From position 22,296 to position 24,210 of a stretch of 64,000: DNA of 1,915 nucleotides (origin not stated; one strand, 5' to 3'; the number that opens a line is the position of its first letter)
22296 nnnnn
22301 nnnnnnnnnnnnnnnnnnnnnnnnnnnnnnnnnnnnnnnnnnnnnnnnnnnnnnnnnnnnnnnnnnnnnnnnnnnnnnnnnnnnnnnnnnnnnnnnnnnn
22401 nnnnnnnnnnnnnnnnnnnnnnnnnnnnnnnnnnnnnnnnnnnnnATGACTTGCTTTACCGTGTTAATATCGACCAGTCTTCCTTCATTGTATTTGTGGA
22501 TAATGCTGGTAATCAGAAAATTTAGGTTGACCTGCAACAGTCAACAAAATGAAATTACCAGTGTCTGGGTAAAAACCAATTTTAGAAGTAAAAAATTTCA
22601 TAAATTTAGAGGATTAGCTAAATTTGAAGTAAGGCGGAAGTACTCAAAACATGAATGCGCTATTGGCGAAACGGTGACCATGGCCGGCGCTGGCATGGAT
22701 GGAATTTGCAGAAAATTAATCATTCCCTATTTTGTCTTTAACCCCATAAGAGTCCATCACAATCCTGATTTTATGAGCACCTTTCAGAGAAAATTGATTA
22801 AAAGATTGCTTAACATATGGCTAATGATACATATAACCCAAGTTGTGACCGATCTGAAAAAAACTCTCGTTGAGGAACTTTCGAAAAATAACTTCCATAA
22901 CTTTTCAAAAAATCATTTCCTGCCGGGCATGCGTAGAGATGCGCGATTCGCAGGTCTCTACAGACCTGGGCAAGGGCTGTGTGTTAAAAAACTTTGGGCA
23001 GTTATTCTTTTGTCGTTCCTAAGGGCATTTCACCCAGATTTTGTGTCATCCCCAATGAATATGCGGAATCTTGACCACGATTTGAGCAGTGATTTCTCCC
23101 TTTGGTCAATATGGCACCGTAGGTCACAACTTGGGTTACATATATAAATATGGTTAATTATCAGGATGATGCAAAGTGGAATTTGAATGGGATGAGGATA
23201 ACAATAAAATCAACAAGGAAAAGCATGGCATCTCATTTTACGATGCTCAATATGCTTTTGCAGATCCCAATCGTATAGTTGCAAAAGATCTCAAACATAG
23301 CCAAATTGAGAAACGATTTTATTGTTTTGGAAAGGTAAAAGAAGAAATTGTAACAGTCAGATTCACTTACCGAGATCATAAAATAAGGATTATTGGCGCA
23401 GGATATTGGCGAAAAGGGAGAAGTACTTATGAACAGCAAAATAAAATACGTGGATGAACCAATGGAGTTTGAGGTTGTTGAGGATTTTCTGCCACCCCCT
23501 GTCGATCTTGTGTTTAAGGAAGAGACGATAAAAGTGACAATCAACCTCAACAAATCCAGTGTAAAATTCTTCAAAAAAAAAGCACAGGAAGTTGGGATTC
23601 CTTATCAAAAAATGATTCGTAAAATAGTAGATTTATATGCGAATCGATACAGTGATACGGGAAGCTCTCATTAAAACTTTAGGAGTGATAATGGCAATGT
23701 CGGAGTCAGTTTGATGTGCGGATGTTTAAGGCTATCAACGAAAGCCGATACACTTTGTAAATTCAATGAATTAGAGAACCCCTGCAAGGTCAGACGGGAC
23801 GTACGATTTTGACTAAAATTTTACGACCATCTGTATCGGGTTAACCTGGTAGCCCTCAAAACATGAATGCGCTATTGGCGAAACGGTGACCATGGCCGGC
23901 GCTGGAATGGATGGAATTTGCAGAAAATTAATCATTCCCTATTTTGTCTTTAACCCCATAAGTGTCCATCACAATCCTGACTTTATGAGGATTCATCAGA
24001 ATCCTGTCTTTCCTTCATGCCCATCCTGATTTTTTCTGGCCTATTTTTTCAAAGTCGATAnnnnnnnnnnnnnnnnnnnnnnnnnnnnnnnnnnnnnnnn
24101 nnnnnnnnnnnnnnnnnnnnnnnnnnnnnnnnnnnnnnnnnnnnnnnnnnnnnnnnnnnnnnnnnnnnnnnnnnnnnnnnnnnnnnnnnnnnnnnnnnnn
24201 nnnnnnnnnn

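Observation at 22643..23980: BrnT/BrnA toxin-antitoxin cassette bracketed by near-identical 126-bp direct repeats and next to a MITE-like element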

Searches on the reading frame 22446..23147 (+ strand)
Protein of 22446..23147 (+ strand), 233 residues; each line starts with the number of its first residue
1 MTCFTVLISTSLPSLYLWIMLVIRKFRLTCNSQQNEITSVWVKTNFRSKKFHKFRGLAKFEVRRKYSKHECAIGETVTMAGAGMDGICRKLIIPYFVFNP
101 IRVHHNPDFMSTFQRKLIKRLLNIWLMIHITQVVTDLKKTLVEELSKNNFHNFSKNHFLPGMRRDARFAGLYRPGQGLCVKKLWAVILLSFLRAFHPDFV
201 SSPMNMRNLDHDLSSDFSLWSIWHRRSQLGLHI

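Call 13: search_protein_families(library=pfam, proteins=[window:22446-23147:+], max_evalue=0.01)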
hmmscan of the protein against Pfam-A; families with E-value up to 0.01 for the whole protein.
window:22446-23147:+ (233 aa): 0 families

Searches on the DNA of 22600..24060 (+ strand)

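Call 78: search_dna_similar(query=window:22600-24060:+, collection=phages, mode=distant, max_rows=10)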
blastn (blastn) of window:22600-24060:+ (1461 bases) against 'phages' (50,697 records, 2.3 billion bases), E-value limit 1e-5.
No match.
